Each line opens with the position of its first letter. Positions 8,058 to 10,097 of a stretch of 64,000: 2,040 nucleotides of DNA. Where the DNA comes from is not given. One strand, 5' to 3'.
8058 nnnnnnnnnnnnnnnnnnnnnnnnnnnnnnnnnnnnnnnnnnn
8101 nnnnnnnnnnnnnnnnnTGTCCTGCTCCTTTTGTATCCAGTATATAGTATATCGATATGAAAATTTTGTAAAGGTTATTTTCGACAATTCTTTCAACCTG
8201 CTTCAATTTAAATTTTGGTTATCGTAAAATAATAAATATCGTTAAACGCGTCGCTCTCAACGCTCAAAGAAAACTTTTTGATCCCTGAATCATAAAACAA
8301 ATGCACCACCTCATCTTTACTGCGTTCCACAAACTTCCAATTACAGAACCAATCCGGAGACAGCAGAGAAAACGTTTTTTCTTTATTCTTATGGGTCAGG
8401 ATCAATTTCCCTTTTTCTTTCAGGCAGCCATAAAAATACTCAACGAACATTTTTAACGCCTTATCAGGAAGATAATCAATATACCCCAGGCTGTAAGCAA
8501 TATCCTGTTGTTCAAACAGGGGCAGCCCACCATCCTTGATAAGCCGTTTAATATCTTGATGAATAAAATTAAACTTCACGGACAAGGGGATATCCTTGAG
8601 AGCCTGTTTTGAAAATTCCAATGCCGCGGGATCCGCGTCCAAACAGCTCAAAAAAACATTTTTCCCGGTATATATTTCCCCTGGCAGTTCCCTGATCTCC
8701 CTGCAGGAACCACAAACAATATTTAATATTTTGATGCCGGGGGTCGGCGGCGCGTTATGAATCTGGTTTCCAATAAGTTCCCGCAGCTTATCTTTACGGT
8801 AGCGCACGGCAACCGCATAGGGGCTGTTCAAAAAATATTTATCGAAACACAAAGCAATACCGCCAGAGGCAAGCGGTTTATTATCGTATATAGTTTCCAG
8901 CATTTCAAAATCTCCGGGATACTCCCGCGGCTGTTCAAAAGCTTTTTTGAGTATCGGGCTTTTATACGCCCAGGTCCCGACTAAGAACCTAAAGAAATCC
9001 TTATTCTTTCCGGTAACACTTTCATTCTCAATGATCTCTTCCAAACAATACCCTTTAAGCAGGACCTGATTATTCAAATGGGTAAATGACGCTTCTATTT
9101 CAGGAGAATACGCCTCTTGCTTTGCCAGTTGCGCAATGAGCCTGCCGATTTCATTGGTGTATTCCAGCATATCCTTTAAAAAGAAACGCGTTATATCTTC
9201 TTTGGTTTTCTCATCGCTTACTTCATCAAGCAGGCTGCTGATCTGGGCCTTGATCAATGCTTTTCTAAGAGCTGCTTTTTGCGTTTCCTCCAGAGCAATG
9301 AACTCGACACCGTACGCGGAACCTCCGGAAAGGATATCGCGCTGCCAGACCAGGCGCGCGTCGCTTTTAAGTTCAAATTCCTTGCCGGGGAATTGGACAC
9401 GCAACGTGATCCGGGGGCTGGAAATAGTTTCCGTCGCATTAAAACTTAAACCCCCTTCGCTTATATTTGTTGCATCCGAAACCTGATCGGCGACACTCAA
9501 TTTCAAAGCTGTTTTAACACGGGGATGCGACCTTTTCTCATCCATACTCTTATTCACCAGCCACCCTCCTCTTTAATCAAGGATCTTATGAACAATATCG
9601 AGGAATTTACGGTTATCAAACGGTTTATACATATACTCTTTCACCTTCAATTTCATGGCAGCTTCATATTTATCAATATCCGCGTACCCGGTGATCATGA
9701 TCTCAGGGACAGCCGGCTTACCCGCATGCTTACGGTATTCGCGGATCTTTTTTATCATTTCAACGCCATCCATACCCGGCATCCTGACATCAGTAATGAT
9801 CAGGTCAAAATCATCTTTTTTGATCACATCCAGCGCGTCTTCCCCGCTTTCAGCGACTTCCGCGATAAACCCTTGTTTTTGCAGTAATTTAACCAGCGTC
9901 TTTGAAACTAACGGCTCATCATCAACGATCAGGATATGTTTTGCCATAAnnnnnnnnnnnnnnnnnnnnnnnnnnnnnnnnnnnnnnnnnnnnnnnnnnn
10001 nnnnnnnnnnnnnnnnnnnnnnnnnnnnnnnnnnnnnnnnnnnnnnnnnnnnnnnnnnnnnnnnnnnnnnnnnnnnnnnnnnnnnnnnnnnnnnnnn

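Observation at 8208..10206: Operon of Xis-type HTH, single-domain response regulator and PilZ-methyltransferase fusion behind a perfect sigma70 promoter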

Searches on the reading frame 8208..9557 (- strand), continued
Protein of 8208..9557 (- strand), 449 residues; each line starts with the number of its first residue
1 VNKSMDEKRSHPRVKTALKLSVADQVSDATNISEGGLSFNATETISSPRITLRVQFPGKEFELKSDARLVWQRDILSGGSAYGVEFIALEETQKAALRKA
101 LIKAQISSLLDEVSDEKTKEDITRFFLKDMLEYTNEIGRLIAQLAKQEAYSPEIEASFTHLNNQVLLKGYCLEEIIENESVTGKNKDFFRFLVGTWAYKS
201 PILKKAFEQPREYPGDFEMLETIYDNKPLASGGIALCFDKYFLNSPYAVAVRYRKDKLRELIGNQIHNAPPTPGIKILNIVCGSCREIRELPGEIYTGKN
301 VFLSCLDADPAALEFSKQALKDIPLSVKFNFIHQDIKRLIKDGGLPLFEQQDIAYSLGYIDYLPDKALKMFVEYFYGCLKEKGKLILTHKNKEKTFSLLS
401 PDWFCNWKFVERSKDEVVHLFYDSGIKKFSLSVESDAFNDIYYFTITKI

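Call 79: fold_search(model_id=the predicted structure, library=pdb)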
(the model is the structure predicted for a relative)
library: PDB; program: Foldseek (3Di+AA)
matches with E <= 10: 1432; with E <= 0.001: 475
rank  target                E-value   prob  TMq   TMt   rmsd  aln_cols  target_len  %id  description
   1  3ocj                  6.7e-09  1.00  0.43  0.65   4.0       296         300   19  The crystal structure of a possilbe exported protein from Bordetella parapertussis (released 2010-10-06)
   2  8pha_C                1.0e-07  1.00  0.30  0.31  21.0       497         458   14  O(S)-methyltransferase from Pleurotus sapidus (released 2024-03-27)
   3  7y3h                  1.7e-07  1.00  0.32  0.37  19.0       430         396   12  Crystal Structure of Diels-Alderase ApiI in complex with SAM and product (released 2023-06-14)
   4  8gx4                  2.3e-07  1.00  0.33  0.39  18.2       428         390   12  Crystal structure of Diels-Alderase ApiI in complex with SAM (released 2023-09-20)
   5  4qvg_A                2.6e-07  1.00  0.34  0.45  12.3       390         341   15  Crystal structure of S-adenosylmethionine-dependent methyltransferase SibL in its apo form (released 2015-05-27)
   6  4qvg_B                3.1e-07  1.00  0.34  0.44  12.0       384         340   14  Crystal structure of S-adenosylmethionine-dependent methyltransferase SibL in its apo form (released 2015-05-27)
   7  8zn0_A                3.2e-07  1.00  0.27  0.35  17.9       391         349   14  The Crystal Structure of an Atypical N-methyltransferasea PaOMT9 in P. amurense (released 2025-05-28)
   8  8pha_A                3.8e-07  1.00  0.28  0.30  15.1       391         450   14  O(S)-methyltransferase from Pleurotus sapidus (released 2024-03-27)
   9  8gzi                  4.3e-07  1.00  0.30  0.37  16.6       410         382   12  Crystal Structure of ApiI in complex with SAH (released 2023-09-27)
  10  7wup_A                4.5e-07  1.00  0.32  0.37  19.3       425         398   12  The crystal structure of ApiI (released 2023-02-15)
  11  8pha_D                4.8e-07  1.00  0.30  0.31  20.1       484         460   13  O(S)-methyltransferase from Pleurotus sapidus (released 2024-03-27)
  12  4qvg_C                1.0e-06  1.00  0.35  0.46  12.0       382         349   15  Crystal structure of S-adenosylmethionine-dependent methyltransferase SibL in its apo form (released 2015-05-27)
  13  7wup_B                1.1e-06  1.00  0.30  0.35  19.4       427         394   12  The crystal structure of ApiI (released 2023-02-15)
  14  6i6n_B                1.2e-06  1.00  0.25  0.32  12.0       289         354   16  Papaver somniferum O-methyltransferase 1 (released 2019-03-27)
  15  6nei_A                1.2e-06  1.00  0.26  0.33  11.2       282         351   13  Scoulerine 9-O-methyltransferase from Thalictrum flavum (released 2019-12-18)
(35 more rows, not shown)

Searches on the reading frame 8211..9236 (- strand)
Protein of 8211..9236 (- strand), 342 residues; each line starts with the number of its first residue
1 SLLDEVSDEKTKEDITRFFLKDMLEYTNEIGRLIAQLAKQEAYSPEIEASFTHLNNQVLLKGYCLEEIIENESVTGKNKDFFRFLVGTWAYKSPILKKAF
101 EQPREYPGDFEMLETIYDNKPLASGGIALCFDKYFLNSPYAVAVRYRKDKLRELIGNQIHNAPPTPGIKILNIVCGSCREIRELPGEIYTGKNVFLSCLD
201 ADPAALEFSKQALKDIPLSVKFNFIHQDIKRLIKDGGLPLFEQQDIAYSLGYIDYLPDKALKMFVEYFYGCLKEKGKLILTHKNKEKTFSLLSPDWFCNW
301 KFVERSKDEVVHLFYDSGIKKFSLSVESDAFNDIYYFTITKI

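Call 25: find_homologous_proteins(query=A2, max_evalue=0.001)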
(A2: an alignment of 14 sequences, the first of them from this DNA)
Query A2 (14 sequences) (342 aa, profile of the alignment): 187 proteins with E <= 0.001 among 8000 candidates; the best 120 are listed.
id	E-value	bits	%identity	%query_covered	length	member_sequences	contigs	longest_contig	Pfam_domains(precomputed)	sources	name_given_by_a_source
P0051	1.8e-172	591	50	99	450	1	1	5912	PF13847.13,PF07238.20,PF13649.13,PF12147.15,PF08242.19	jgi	jgi:extracellular factor (EF) 3-hydroxypalmitic acid methyl ester biosynthesis protein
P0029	1.3e-171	589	52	99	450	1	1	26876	PF07238.20,PF12147.15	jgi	jgi:hypothetical protein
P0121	2.7e-170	584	50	99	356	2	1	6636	PF13649.13,PF12147.15,PF08242.19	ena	-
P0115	6.3e-170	583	51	99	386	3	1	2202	-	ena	-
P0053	1.2e-169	582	51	100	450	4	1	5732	PF07238.20,PF12147.15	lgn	-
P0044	2.1e-169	581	51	99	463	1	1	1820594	PF07238.20,PF12147.15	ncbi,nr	ncbi:MAG: PilZ domain-containing protein [Candidatus Omnitrophota bacterium]|nr:MAG: PilZ domain-con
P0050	3.1e-169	581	50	99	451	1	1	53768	PF07238.20,PF12147.15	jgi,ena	-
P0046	4.9e-169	580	51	99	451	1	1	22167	PF07238.20,PF12147.15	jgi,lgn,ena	-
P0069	1.1e-168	579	49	99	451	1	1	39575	PF07238.20,PF12147.15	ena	-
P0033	1.2e-168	579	51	99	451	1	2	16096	PF13847.13,PF07238.20,PF13649.13,PF12147.15,PF08242.19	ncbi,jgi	ncbi:MAG: PilZ domain-containing protein [Candidatus Omnitrophota bacterium]|jgi:hypothetical protei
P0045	1.5e-168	579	51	99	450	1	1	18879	PF07238.20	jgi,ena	-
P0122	2.9e-168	578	50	99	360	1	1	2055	-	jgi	jgi:hypothetical protein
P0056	5.1e-168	577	54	100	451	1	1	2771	PF07238.20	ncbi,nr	ncbi:MAG: PilZ domain-containing protein [Candidatus Omnitrophica bacterium]|nr:PilZ domain-containi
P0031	7.2e-168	576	52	100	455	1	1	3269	PF07238.20,PF08242.19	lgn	-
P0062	8.0e-168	576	51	100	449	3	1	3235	PF13847.13,PF07238.20,PF13649.13,PF12147.15,PF08242.19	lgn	-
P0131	3.1e-142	492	49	100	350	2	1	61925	-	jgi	-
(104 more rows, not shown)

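Call 27: find_encoding_contigs(protein=P0131, flank=6000, max_places=2)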
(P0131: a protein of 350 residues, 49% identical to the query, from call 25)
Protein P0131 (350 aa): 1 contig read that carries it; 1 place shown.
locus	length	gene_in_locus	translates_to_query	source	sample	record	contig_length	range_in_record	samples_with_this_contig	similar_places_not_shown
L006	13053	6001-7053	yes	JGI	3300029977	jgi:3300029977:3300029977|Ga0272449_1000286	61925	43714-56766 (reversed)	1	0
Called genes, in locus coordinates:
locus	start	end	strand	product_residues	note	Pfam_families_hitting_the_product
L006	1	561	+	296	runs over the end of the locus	PF07549:Sec_GG, PF02355:SecD_SecF_C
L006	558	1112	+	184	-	-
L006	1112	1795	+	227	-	PF04028:DUF374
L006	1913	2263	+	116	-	-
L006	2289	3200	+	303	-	PF20903:SPL (weak), PF04055:Radical_SAM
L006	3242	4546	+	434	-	PF02844:GARS_N, PF01071:GARS_A, PF02843:GARS_C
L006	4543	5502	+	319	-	PF00586:AIRS, PF02769:AIRS_C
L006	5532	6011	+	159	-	PF00072:Response_reg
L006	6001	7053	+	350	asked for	-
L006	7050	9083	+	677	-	PF16927:HisKA_7TM, PF13185:GAF_2 (faint), PF02518:HATPase_c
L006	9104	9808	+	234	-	PF00551:Formyl_trans_N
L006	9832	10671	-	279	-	PF00175:NAD_binding_1 (faint), PF10418:DHODB_Fe-S_bind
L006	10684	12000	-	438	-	PF03951:Gln-synt_N, PF00120:Gln-synt_C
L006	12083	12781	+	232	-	PF00702:Hydrolase, PF13419:HAD_2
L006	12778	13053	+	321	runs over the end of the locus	PF27675:YCF81_N (weak), PF01850:PIN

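Call 32: search_protein_representatives(alignment_id=A2)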
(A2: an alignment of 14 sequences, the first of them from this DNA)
Query: 14 sequences, 342 profile positions. Proteins with E-value up to 0.001 (for the whole library): 4749; up to 1e-10: 3069; up to 1e-30: 488. The best 150 are listed.
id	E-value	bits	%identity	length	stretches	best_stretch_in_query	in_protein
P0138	6.6e-151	518.8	-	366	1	1-341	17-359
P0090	1.2e-133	462.0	-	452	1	1-341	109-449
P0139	2.1e-130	451.4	-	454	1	1-341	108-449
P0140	5.4e-128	443.5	-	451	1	2-341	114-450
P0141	7.6e-120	416.7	-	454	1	2-341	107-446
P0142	6.4e-115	400.5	-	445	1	11-341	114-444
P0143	6.9e-111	387.2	-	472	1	2-342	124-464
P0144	3.7e-109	381.5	-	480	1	7-341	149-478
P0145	1.9e-107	375.9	-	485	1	7-341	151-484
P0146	4.9e-106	371.3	-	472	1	10-341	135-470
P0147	5.9e-106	371.0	-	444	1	1-342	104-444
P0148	4.2e-103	361.6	-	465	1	8-342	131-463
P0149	1.5e-99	349.9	-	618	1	8-342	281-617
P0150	4.1e-98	345.2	-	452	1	2-342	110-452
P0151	5.5e-98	344.8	-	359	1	7-342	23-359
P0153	2.7e-97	342.5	-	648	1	7-341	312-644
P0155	9.8e-97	340.7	-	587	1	6-341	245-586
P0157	1.8e-96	339.8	-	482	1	3-334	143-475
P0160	2.9e-96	339.1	-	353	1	14-342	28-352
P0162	2.1e-95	336.3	-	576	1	1-341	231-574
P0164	1.3e-94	333.6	-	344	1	13-342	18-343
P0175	5.2e-91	321.8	-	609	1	8-341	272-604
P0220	1.3e-79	284.3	-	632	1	8-342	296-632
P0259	8.0e-68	245.6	-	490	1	2-341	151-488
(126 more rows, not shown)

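Call 33: search_protein_families(library=pfam, proteins=[P0149, P0153, P0155, P0162, P0175, P0220, P0144, P0146, P0157, P0259], max_evalue=0.001)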
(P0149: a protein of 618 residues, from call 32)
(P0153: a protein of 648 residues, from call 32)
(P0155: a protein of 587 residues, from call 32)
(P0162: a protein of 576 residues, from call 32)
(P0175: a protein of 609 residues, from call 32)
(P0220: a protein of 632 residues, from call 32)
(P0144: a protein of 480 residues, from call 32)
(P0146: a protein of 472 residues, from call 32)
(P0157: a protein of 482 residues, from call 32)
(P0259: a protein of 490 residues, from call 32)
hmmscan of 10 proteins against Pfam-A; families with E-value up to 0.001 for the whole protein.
P0149 (618 aa): 5 families
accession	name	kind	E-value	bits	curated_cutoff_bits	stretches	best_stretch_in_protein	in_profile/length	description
PF07238.19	PilZ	-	7.7e-14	52.3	22.5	1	151-255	1-97/102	PilZ domain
PF13847.12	Methyltransf_31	-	2.6e-08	34.1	27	1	438-560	2-113/145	Methyltransferase domain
PF13649.12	Methyltransf_25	-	5.2e-05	24.3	27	1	443-552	1-97/97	Methyltransferase domain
PF12147.14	Methyltransf_20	-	0.00058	19.6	21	1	375-469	69-163/309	Putative methyltransferase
PF08242.18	Methyltransf_12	-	0.0008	20.5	30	0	444-553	1-97/98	Methyltransferase domain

P0153 (648 aa): 1 family
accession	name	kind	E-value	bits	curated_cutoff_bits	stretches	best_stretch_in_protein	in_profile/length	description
PF07238.19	PilZ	-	2.2e-24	86.1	22.5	2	44-131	1-85/102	PilZ domain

P0155 (587 aa): 2 families
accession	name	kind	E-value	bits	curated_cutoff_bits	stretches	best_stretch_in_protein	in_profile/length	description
PF00072.30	Response_reg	-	5.8e-25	88.1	30.2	1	5-117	1-110/111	Response regulator receiver domain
PF07238.19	PilZ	-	1.3e-09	38.7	22.5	1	137-234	2-101/102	PilZ domain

P0162 (576 aa): 2 families
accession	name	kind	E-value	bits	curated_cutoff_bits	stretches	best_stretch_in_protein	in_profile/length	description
PF07238.19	PilZ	-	3.4e-07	31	22.5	1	4-112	2-100/102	PilZ domain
PF12147.14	Methyltransf_20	-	1.3e-06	28.2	21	1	342-420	78-158/309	Putative methyltransferase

P0175 (609 aa): 1 family
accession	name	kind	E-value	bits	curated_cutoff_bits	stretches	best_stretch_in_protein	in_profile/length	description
PF07238.19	PilZ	-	3.8e-23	82.2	22.5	2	38-132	1-92/102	PilZ domain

P0220 (632 aa): 2 families
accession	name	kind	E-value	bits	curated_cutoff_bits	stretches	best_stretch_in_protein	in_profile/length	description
PF07238.19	PilZ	-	1.4e-11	45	22.5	1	177-266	2-90/102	PilZ domain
PF13847.12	Methyltransf_31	-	0.00098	19.3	27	0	454-575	4-113/145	Methyltransferase domain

P0144 (480 aa): 4 families
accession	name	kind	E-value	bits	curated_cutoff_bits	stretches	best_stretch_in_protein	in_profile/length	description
PF07238.19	PilZ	-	1.4e-14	54.7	22.5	1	29-133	1-101/102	PilZ domain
PF13847.12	Methyltransf_31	-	5.2e-06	26.6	27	1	308-422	5-113/145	Methyltransferase domain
PF13649.12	Methyltransf_25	-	5.8e-06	27.3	27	1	310-414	1-97/97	Methyltransferase domain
PF08242.18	Methyltransf_12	-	5.5e-05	24.3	30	1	311-416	1-98/98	Methyltransferase domain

P0146 (472 aa): 5 families
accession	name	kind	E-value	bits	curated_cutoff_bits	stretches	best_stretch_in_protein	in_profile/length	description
PF13847.12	Methyltransf_31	-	1e-06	28.9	27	1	290-411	3-113/145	Methyltransferase domain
PF13649.12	Methyltransf_25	-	7.5e-06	27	27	1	294-403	1-97/97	Methyltransferase domain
PF08242.18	Methyltransf_12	-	2.9e-05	25.1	30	1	295-405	1-98/98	Methyltransferase domain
PF12147.14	Methyltransf_20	-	7.2e-05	22.5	21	1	236-318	77-161/309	Putative methyltransferase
PF07238.19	PilZ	-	0.00018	22.2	22.5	1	8-97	1-87/102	PilZ domain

P0157 (482 aa): 5 families
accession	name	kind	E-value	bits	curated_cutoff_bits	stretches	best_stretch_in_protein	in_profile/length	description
PF07238.19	PilZ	-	1.1e-08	35.7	22.5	1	39-131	1-97/102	PilZ domain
PF12147.14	Methyltransf_20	-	4.9e-08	32.9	21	1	254-337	78-164/309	Putative methyltransferase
PF13847.12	Methyltransf_31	-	1.2e-06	28.7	27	1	305-425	2-113/145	Methyltransferase domain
PF08242.18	Methyltransf_12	-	1.7e-05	25.9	30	1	311-419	1-98/98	Methyltransferase domain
PF13649.12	Methyltransf_25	-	6.1e-05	24.1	27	1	310-417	1-97/97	Methyltransferase domain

P0259 (490 aa): 5 families
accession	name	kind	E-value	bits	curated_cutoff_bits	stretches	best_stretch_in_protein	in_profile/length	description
PF07238.19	PilZ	-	2e-09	38.1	22.5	1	40-135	1-98/102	PilZ domain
PF13649.12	Methyltransf_25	-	4.2e-08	34.2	27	1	316-423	1-97/97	Methyltransferase domain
PF08241.18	Methyltransf_11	-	5e-07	30.7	21.2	1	339-427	18-95/95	Methyltransferase domain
PF13847.12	Methyltransf_31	-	1.3e-06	28.5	27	1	314-431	5-113/145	Methyltransferase domain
PF08242.18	Methyltransf_12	-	9.9e-06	26.7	30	1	321-425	5-98/98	Methyltransferase domain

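Call 34: list_cluster_members(proteins=[P0155, P0153, P0149, P0144, P0146, P0157, P0259, P0151, P0160, P0164])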
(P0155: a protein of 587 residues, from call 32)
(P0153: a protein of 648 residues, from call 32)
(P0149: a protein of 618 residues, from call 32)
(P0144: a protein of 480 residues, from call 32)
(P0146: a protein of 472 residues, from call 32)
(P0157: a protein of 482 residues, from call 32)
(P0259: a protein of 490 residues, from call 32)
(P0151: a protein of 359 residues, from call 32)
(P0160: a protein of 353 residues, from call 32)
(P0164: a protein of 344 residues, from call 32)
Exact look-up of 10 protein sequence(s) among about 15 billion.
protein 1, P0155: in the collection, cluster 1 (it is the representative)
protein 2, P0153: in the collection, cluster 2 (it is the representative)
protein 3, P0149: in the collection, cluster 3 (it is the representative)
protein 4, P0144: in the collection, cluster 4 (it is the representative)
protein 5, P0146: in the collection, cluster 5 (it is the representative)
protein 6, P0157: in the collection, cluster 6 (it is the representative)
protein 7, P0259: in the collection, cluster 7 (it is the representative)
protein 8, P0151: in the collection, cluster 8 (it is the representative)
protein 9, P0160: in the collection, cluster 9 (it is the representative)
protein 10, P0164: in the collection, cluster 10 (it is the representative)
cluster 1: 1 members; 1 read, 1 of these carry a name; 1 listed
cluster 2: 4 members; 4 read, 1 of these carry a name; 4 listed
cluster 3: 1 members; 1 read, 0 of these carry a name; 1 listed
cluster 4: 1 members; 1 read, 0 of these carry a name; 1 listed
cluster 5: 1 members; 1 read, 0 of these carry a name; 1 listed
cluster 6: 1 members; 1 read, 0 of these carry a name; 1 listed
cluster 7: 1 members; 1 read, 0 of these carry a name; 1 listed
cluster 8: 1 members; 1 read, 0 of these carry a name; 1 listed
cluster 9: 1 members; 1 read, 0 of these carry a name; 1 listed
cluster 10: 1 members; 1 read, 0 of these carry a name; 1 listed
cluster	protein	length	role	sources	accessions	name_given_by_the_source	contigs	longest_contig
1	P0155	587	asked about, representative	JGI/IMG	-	CheY-like chemotaxis protein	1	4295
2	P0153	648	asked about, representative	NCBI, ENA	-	-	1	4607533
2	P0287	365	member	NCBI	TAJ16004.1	PilZ domain-containing protein, partial [Patescibacteria group bacterium]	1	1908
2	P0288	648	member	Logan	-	-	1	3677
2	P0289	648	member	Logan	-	-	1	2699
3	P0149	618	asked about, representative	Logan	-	-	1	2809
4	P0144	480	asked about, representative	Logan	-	-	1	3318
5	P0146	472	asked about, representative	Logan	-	-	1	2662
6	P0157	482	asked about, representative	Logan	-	-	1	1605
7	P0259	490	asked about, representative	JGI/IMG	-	-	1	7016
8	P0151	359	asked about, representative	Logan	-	-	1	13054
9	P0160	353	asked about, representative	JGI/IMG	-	-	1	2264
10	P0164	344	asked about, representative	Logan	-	-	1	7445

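Call 80: find_encoding_contigs(protein=P0155, flank=4000, max_places=2)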
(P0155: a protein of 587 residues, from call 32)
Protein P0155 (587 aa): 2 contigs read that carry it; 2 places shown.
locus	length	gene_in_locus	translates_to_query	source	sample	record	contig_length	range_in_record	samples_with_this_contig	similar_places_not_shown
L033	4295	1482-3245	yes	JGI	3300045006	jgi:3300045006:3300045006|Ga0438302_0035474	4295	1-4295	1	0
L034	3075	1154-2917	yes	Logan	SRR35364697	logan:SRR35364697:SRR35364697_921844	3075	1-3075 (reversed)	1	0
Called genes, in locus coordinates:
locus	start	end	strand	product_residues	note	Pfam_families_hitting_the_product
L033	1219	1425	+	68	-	PF12728:HTH_17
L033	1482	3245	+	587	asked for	PF00072:Response_reg, PF07238:PilZ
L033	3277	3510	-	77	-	-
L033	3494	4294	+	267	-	?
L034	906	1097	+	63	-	PF12728:HTH_17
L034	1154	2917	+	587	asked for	PF00072:Response_reg, PF07238:PilZ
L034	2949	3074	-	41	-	?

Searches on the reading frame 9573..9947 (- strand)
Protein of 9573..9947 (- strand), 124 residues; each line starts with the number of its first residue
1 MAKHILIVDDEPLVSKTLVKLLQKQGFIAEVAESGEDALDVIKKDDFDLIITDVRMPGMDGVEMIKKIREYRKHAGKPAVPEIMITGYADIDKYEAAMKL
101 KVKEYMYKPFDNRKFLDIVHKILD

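Call 3: search_protein_families(library=pfam, proteins=[window:9573-9947:-], max_evalue=1)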
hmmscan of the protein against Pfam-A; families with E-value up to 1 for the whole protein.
window:9573-9947:- (124 aa): 2 families
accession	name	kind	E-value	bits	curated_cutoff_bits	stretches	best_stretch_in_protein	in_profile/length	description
PF00072.30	Response_reg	-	3.4e-29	101.7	30.2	1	5-119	1-110/111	Response regulator receiver domain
PF23198.2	PDE8A_N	-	2.8e-06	27.8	29.6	1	3-75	11-84/147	PDE8A-like, N-terminal domain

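Call 4: search_protein_families(library=ncbifam, proteins=[window:9573-9947:-], max_evalue=1)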
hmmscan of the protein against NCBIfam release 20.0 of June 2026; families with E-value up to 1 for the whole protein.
window:9573-9947:- (124 aa): 103 families (the best 25 are shown)
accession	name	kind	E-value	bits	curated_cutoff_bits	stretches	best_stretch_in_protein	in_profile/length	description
NF053512.1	nitric_RR_NosR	exception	4.1e-28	98.6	400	1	5-123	1-115/422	response regulator c-di-GMP phosphodiesterase, NosR family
NF006900.1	PRK09390.1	equivalog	1.2e-23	83.8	255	1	3-122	5-119/203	response regulator FixJ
NF008469.0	PRK11361.1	equivalog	2.9e-20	72.4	714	1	2-123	4-120/461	acetoacetate metabolism transcriptional regulator AtoC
NF045944.1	ResRegRpaBCyano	equivalog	5.6e-19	68.4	330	1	6-123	1-112/229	response regulator transcription factor RpaB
NF052313.1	T9SS_RR_PorX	equivalog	7.1e-19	67.9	300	1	4-124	2-117/513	T9SS response regulator signal transducer PorX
NF011695.0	PRK15115.1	equivalog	1.8e-18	66.6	763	1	3-121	7-120/445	two-component system response regulator GlrR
NF045717.1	DVU0259_DivK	exception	2.2e-18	66.5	160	1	1-123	1-116/117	DVU0259 family response regulator domain-containing protein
TIGR01818.1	ntrC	equivalog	2.6e-18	66.1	558.6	1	5-122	1-113/463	nitrogen regulation protein NR(I)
TIGR01387.1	cztR_silR_copR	subfamily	2.8e-18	66.4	279.2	1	5-122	1-113/218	heavy metal response regulator transcription factor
NF046022.1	RespRegCpdRBruc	equivalog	1e-17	64.2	180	1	4-123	3-117/120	cell cycle two-component system response regulator CpdR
NF007969.0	PRK10693.1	equivalog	1.3e-17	63.9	329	1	2-113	7-113/337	two-component system response regulator RssB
NF007689.0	PRK10365.1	equivalog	1.5e-17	63.6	760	1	4-122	7-120/441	sigma-54-dependent response regulator transcription factor ZraR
NF046026.1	HisKinCckACaul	equivalog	1.5e-17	63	1000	1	4-111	560-664/678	cell cycle histidine kinase CckA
NF040689.1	MtrAB_MtrA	equivalog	1.8e-17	63.4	300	1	5-117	1-107/219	MtrAB system response regulator MtrA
NF008296.0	PRK11083.1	equivalog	2.3e-17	63.2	273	1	2-123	3-118/228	two-component system response regulator CreB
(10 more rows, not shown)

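Call 51: search_protein_families(library=padloc, proteins=[window:9573-9947:-], max_evalue=0.01)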
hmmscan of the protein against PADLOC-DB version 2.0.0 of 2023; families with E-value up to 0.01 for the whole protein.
window:9573-9947:- (124 aa): 4 families
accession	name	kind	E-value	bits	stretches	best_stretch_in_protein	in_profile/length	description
PDLC04725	PDC-M60B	-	2.6e-07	28.6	1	3-61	4-64/158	-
PDLC00405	SduA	-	3.6e-07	28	1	2-64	6-68/323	DUF4263 domain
PDLC04055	PD-T4-6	-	1.1e-05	22.5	1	2-123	365-483/496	-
PDLC04726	PDC-M60C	-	5.2e-05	20.3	1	4-59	2-60/407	-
